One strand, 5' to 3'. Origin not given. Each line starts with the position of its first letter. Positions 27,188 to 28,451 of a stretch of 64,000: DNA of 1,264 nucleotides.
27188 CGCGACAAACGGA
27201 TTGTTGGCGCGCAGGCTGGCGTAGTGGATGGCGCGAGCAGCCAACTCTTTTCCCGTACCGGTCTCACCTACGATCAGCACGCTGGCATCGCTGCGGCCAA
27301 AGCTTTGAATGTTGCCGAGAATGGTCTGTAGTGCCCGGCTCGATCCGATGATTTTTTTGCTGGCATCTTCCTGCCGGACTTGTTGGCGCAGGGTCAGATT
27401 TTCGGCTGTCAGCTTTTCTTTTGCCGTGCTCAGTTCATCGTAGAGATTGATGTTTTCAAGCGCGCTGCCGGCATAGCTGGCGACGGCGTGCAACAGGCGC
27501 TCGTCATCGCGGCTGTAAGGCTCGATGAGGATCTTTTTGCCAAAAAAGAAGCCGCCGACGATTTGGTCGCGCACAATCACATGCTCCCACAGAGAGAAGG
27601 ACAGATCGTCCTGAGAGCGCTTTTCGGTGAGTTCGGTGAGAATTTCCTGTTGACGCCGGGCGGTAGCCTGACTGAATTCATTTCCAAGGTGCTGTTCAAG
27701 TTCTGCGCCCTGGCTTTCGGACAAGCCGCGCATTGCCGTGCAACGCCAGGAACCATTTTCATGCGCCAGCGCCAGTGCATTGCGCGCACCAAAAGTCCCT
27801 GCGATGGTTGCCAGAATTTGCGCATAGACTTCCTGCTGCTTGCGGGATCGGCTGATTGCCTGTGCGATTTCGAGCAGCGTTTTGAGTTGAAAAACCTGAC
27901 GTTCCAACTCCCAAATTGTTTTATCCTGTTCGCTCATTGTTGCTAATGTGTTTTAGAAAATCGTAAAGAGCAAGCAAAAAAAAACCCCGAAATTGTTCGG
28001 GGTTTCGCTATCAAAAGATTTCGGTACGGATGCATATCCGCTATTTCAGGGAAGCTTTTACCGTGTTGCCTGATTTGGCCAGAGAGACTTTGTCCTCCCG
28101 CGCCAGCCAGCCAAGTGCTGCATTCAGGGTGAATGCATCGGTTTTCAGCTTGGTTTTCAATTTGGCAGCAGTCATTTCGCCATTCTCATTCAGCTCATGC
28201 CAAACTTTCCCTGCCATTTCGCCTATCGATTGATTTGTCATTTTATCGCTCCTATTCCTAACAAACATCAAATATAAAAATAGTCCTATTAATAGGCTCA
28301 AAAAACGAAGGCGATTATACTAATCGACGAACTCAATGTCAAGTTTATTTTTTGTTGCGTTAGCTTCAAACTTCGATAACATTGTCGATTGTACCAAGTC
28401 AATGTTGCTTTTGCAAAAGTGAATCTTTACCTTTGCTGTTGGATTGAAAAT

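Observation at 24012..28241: Partner-switching module (Cache-HAMP-PP2C, RsbW-like kinase, STAS) co-transcribed with a GAF sigma-54 activator rather than a sigma factor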

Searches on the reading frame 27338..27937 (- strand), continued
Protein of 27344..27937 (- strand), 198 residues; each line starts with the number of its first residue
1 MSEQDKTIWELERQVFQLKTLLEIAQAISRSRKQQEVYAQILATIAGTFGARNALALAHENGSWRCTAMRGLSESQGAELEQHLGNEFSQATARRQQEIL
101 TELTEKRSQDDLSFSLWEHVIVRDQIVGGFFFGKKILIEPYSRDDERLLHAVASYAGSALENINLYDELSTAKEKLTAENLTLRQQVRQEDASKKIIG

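Call 54: find_encoding_contigs(protein=P0201, flank=5000, max_places=1)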
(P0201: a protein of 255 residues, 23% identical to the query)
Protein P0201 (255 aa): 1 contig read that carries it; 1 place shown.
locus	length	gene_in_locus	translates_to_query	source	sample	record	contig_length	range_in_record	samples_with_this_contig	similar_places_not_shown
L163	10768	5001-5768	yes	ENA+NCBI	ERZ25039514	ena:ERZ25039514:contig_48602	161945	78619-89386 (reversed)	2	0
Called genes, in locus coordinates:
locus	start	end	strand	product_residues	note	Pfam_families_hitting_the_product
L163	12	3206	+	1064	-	PF03176:MMPL, PF02460:Patched (faint), PF12349:Sterol-sensing (faint), PF03176:MMPL, PF00873:ACR_tran (weak), PF00027:cNMP_binding, PF00990:GGDEF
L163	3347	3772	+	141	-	PF13581:HATPase_c_2, PF02518:HATPase_c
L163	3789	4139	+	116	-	PF01740:STAS, PF13466:STAS_2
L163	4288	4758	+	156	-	PF00027:cNMP_binding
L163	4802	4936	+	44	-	-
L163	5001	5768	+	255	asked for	-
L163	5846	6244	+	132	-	-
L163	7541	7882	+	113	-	PF00196:GerE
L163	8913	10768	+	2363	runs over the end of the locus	PF25778:DUF7948, PF06739:SBBP, PF13229:Beta_helix, PF05048:NosD (weak), PF13229:Beta_helix, PF05048:NosD (weak)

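Call 55: find_encoding_contigs(protein=P0189, flank=5000, max_places=1)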
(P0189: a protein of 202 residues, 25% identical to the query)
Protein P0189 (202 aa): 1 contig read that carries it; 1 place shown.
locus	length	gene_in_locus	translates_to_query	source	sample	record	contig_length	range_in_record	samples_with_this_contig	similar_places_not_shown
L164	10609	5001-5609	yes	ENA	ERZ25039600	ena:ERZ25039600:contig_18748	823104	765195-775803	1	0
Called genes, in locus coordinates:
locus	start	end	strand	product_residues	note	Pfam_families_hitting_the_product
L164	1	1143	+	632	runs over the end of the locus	PF03176:MMPL, PF12349:Sterol-sensing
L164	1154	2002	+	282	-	PF03176:MMPL (weak), PF00027:cNMP_binding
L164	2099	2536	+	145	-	PF13581:HATPase_c_2, PF02518:HATPase_c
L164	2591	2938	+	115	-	PF01740:STAS, PF13466:STAS_2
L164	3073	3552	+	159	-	PF13581:HATPase_c_2, PF02518:HATPase_c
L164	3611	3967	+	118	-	PF01740:STAS, PF13466:STAS_2 (weak)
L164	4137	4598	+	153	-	PF00027:cNMP_binding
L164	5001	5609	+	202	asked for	-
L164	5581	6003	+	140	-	PF00211:Guanylate_cyc (weak)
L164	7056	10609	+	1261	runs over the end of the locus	PF13620:CarboxypepD_reg (weak), PF17210:SdrD_B (faint), PF17802:SpaA (faint), PF22904:NOMO1-like_2nd (faint), PF09430:EMC7_beta-sandw (faint), PF20613:HipA_2 (faint), PF19657:DUF6160 (faint), PF13620:CarboxypepD_reg (weak)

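Call 78: predict_structure(alignment_id=A4)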
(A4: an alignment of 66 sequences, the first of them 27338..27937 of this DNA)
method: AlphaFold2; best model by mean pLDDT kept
length: 200 residues; sequences in the alignment: 66
mean_pLDDT: 92.0   pTM: 0.82
mean pLDDT of the five models: 92.0, 89.0, 88.8, 88.5, 88.0
residues with pLDDT >= 90: 161; 70-90: 34; 50-70: 5; < 50: 0
segments of 3 or more residues with pLDDT < 50: none
pLDDT, mean of each block of 10 residues (from residue 1): 85 90 90 95 96 96 95 92 91 94 80 94 97 95 96 96 94 94 92 78
secondary structure, 60 per line:
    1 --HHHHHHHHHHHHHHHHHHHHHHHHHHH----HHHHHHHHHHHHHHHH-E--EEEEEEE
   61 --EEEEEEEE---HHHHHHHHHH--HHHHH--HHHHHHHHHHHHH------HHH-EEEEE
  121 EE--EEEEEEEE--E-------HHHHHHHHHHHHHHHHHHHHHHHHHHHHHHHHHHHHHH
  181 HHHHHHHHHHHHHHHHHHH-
elements in order: H3-29 H34-49 E54-60 E63-70 H74-83 H86-90 H93-105 E116-122 E125-132 H143-199

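Call 80: fold_search(model_id=the predicted structure, library=pdb)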
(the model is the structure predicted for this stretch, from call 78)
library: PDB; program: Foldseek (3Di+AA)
matches with E <= 10: 870; with E <= 0.001: 133
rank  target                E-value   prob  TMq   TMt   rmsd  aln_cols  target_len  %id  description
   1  3ci6_B                2.4e-06  1.00  0.55  0.66   5.3       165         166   16  Crystal structure of the GAF domain from Acinetobacter phosphoenolpyruvate-protein phosphotransferase (released 2008-05-13)
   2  2vzw_A                4.4e-06  1.00  0.47  0.62   5.6       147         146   21  X-ray structure of the heme-bound GAF domain of sensory histidine kinase DosT of Mycobacterium tuberculosis (released 2009-03-17)
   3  3ci6_A                5.9e-06  1.00  0.56  0.69   4.7       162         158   16  Crystal structure of the GAF domain from Acinetobacter phosphoenolpyruvate-protein phosphotransferase (released 2008-05-13)
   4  2w3e_B                5.9e-06  1.00  0.47  0.62   4.8       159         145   22  Oxidized structure of the first GAF domain of Mycobacterium tuberculosis DosS (released 2009-03-10)
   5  4ynr_B                5.9e-06  1.00  0.45  0.60   5.8       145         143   20  DosS GAFA Domain Reduced CO Bound Crystal Structure (released 2016-02-24)
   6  6oaq_B                6.7e-06  1.00  0.61  0.42   5.3       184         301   12  Crystal structure of a dual sensor histidine kinase in BeF3- bound state (released 2019-09-18)
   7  6ob8_A                6.7e-06  1.00  0.57  0.39   5.9       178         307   11  Crystal structure of a dual sensor histidine kinase in green light illuminated state (released 2019-09-18)
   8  2y8h_B                7.5e-06  1.00  0.46  0.61   6.1       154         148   23  STRUCTURE OF THE FIRST GAF DOMAIN E87G MUTANT OF MYCOBACTERIUM TUBERCULOSIS DOSS (released 2011-02-23)
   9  3cit_A                1.3e-05  1.00  0.59  0.74   5.0       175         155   15  Crystal structure of the GAF domain of a putative sensor histidine kinase from Pseudomonas syringae pv. tomato (released 2008-05-13)
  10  6oap_A                1.4e-05  1.00  0.58  0.40   5.1       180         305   12  Crystal structure of a dual sensor histidine kinase in the green-light absorbing Pg state (released 2019-09-18)
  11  4mcw_B                1.4e-05  1.00  0.54  0.31   6.0       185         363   17  Crystal structure of a HD-GYP domain (a cyclic-di-GMP phosphodiesterase) containing a tri-nuclear metal centre (released 2014-02-19)
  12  4mcw_A                1.5e-05  1.00  0.53  0.32   6.3       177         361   19  Crystal structure of a HD-GYP domain (a cyclic-di-GMP phosphodiesterase) containing a tri-nuclear metal centre (released 2014-02-19)
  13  2w3g_B                1.5e-05  1.00  0.47  0.62   4.7       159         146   22  Air-oxidized structure of the first GAF domain of Mycobacterium tuberculosis DosS (released 2009-03-10)
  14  2y79_B                1.5e-05  1.00  0.47  0.62   4.8       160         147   22  STRUCTURE OF THE FIRST GAF DOMAIN E87A MUTANT OF MYCOBACTERIUM TUBERCULOSIS DOSS (released 2011-02-16)
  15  6oap_B                1.6e-05  1.00  0.58  0.40   5.6       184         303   14  Crystal structure of a dual sensor histidine kinase in the green-light absorbing Pg state (released 2019-09-18)
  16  2vzw_B                2.1e-05  1.00  0.43  0.55   5.9       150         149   23  X-ray structure of the heme-bound GAF domain of sensory histidine kinase DosT of Mycobacterium tuberculosis (released 2009-03-17)
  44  4g3v_A                1.2e-04  1.00  0.50  0.61   5.1       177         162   10  Crystal structure of A. Aeolicus nlh2 gaf domain in an inactive state (released 2013-05-29)
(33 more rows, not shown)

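Call 88: search_protein_families(library=pfam, proteins=[P0089, P0148, P0178, P0111, P0127, P0170, P0039, P0061, P0094, P0171], max_evalue=0.001)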
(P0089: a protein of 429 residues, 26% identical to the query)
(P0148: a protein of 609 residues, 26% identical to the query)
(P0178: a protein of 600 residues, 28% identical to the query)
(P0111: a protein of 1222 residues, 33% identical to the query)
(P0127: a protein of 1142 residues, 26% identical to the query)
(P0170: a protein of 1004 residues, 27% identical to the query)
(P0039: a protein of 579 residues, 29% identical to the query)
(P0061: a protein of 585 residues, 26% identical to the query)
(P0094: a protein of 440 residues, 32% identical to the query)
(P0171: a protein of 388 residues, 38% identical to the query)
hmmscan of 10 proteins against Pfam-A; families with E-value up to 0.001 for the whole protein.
P0089 (429 aa): 3 families
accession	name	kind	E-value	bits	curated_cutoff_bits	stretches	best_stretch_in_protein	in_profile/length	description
PF13492.12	GAF_3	-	1.3e-08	35.8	27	1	105-168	68-129/129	GAF domain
PF01590.32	GAF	-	1.4e-07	32.5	22.4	0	102-166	65-133/133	GAF domain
PF13185.12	GAF_2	-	1.8e-07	31.9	28.6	0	107-166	80-135/136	GAF domain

P0148 (609 aa): 2 families
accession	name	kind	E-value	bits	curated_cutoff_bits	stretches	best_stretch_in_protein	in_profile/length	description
PF00211.25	Guanylate_cyc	-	5.4e-17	62.4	21.9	1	423-608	4-182/183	Adenylate and Guanylate cyclase catalytic domain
PF13492.12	GAF_3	-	0.00036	21.4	27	0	287-353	62-127/129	GAF domain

P0178 (600 aa): 7 families
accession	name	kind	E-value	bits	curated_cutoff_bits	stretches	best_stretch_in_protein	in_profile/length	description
PF13185.12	GAF_2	-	2e-39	135.4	28.6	2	151-290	1-136/136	GAF domain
PF01590.32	GAF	-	3.7e-38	131.5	22.4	2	154-289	2-133/133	GAF domain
PF13492.12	GAF_3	-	1.8e-22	80.5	27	2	330-459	11-129/129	GAF domain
PF02830.23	V4R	-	1.1e-06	29.1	31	1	550-597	15-61/62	V4R domain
PF10702.14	DUF2507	-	5.1e-05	23.7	35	1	485-573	15-102/123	Protein of unknown function (DUF2507)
PF11849.14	DUF3369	-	8.2e-05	23.4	27.2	0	265-297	135-167/168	Domain of unknown function (DUF3369)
PF15714.11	SpoVT_C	-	0.00021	21.8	27.5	0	377-454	47-124/128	Stage V sporulation protein T C-terminal, transcription factor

P0111 (1222 aa): 5 families
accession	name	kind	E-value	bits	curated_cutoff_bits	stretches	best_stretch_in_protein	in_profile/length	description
PF13185.12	GAF_2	-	5.4e-98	325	28.6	5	579-720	2-136/136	GAF domain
PF01590.32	GAF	-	4.5e-79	263.9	22.4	5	580-719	1-133/133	GAF domain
PF13492.12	GAF_3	-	7.3e-69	230.6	27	5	581-721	2-129/129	GAF domain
PF11849.14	DUF3369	-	2.6e-08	34.7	27.2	0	355-385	137-167/168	Domain of unknown function (DUF3369)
PF02518.31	HATPase_c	-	1.3e-05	26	26.4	1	1029-1089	1-55/111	Histidine kinase-, DNA gyrase B-, and HSP90-like ATPase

P0127 (1142 aa): 6 families
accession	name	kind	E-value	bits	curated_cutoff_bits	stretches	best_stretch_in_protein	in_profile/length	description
PF13185.12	GAF_2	-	1.9e-52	177.5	28.6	5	736-876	2-136/136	GAF domain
PF01590.32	GAF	-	5.6e-47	160.1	22.4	5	739-875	3-133/133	GAF domain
PF13492.12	GAF_3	-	2.4e-24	86.6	27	2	813-877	67-129/129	GAF domain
PF15714.11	SpoVT_C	-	1.3e-22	80.7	27.5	0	448-524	51-125/128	Stage V sporulation protein T C-terminal, transcription factor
PF18030.7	Rimk_N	-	0.0001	23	26.4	0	360-386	14-40/94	RimK PreATP-grasp domain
PF11849.14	DUF3369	-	0.00015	22.6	27.2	0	320-360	127-167/168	Domain of unknown function (DUF3369)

P0170 (1004 aa): 10 families
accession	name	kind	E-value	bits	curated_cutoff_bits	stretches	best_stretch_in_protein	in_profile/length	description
PF13426.13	PAS_9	-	7.7e-25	87.6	27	2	390-493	2-102/103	PAS domain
PF00989.32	PAS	-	1.6e-22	80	22.6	2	381-486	3-110/113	PAS fold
PF02518.31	HATPase_c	-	6.4e-21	75.3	26.4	1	739-862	2-109/111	Histidine kinase-, DNA gyrase B-, and HSP90-like ATPase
PF00072.30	Response_reg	-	7.5e-21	74.8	30.2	1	885-996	1-110/111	Response regulator receiver domain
PF08448.16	PAS_4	-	3.4e-17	63.1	23.1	2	512-617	4-109/110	PAS fold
PF00512.31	HisKA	-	5.3e-11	42.8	26.9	1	633-693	3-62/66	His Kinase A (phospho-acceptor) domain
PF13185.12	GAF_2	-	1.3e-10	42.1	28.6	1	32-169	1-135/136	GAF domain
PF01590.32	GAF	-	8.6e-08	33.2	22.4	0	91-169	53-133/133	GAF domain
PF13188.13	PAS_8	-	1.6e-07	31.4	21.8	0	381-430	3-52/65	PAS domain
PF08447.18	PAS_3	-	1.9e-05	25.3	25.6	1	402-484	2-87/89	PAS fold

P0039 (579 aa): 3 families
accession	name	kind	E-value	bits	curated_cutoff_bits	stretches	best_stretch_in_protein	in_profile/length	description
PF00211.25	Guanylate_cyc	-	4e-31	108.5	21.9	1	398-570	8-175/183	Adenylate and Guanylate cyclase catalytic domain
PF13492.12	GAF_3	-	3.2e-07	31.3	27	1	47-187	1-129/129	GAF domain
PF13185.12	GAF_2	-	1.5e-06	28.9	28.6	1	136-185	91-135/136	GAF domain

P0061 (585 aa): 4 families
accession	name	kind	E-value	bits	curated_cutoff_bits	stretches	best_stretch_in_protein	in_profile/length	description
PF00211.25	Guanylate_cyc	-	1.2e-28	100.4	21.9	1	399-582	6-182/183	Adenylate and Guanylate cyclase catalytic domain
PF13492.12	GAF_3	-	3.3e-23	82.9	27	2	35-173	2-129/129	GAF domain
PF13185.12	GAF_2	-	3.5e-17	63.3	28.6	2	32-172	1-136/136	GAF domain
PF01590.32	GAF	-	5.7e-13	50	22.4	2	209-351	1-133/133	GAF domain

P0094 (440 aa): 2 families
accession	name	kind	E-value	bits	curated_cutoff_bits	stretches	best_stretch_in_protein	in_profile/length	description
PF00211.25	Guanylate_cyc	-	1e-18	68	21.9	1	256-427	6-173/183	Adenylate and Guanylate cyclase catalytic domain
PF13492.12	GAF_3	-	1.4e-06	29.2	27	1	44-168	1-129/129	GAF domain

P0171 (388 aa): 5 families
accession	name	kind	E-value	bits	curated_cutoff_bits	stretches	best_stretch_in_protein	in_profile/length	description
PF02518.31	HATPase_c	-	5.9e-29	101.2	26.4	1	277-387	2-109/111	Histidine kinase-, DNA gyrase B-, and HSP90-like ATPase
PF00512.31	HisKA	-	1.1e-13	51.5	26.9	1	164-230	2-65/66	His Kinase A (phospho-acceptor) domain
PF13185.12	GAF_2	-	2.5e-09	37.9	28.6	1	104-153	91-136/136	GAF domain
PF13492.12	GAF_3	-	1.7e-07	32.1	27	1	40-153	5-128/129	GAF domain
PF01590.32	GAF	-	1.1e-06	29.6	22.4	1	101-152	84-133/133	GAF domain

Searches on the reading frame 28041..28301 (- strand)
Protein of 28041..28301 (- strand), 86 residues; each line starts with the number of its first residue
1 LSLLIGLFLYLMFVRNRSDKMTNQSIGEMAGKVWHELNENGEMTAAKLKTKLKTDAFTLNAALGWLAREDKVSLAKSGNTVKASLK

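Call 4: search_protein_families(library=pfam, proteins=[window:28041-28301:-], max_evalue=0.01)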
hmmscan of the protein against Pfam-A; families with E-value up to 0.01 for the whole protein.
window:28041-28301:- (86 aa): 1 family
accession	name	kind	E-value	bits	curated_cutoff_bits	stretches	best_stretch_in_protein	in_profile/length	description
PF10771.15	DUF2582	-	3.6e-20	72.3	24.2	1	21-79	1-59/65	Winged helix-turn-helix domain (DUF2582)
